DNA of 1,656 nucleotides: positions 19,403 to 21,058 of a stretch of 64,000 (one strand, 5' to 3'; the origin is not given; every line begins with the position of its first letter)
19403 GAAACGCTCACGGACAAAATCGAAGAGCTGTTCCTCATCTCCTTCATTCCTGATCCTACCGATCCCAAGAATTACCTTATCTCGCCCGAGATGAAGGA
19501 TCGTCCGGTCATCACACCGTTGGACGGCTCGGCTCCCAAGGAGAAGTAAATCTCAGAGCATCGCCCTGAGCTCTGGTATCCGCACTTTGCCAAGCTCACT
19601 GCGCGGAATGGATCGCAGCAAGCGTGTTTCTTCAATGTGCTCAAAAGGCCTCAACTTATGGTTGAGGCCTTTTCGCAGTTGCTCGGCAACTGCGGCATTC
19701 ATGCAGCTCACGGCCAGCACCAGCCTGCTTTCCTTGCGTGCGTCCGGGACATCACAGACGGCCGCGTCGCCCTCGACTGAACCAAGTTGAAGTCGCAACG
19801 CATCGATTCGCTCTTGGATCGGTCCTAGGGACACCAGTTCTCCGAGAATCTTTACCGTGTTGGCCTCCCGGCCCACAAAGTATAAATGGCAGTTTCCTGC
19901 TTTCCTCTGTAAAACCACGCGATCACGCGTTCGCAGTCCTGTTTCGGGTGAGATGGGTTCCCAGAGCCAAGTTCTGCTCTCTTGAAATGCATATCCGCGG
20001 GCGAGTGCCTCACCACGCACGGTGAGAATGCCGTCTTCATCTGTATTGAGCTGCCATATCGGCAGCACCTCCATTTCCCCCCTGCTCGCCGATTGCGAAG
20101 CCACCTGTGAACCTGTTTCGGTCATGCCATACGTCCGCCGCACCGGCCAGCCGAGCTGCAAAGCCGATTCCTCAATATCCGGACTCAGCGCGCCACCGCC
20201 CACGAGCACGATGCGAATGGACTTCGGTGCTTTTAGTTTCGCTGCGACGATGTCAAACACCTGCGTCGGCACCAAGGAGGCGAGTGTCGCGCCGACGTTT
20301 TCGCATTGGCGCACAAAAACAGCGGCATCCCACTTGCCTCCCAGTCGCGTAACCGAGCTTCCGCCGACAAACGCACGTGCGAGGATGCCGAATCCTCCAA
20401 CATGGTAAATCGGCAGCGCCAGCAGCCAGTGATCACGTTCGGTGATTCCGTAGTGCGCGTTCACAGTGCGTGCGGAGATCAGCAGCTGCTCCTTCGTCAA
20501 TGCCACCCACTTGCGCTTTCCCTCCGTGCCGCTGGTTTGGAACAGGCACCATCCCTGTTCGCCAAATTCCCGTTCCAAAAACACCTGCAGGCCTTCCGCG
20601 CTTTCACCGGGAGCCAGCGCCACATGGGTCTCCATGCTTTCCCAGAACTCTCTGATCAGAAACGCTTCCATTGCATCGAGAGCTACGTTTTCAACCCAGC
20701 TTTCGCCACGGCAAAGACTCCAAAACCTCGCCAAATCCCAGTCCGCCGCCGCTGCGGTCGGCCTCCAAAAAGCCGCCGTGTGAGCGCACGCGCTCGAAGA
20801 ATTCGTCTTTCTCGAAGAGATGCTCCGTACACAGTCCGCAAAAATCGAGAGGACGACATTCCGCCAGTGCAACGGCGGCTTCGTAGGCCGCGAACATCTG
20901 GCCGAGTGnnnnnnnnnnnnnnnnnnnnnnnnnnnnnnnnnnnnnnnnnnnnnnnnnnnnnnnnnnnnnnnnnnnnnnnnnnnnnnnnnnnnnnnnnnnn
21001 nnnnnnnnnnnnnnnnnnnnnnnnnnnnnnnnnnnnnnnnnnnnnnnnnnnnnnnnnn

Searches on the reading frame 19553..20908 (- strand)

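Call 29: search_protein_families(library=pfam, proteins=[window:19553-20908:-], max_evalue=0.001)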
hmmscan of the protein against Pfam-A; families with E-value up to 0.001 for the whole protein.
window:19553-20908:- (451 aa): 1 family
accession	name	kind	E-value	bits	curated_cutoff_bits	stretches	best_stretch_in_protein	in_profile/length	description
PF00501.34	AMP-binding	-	3.4e-24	85.8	29.9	1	123-281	168-355/384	AMP-binding enzyme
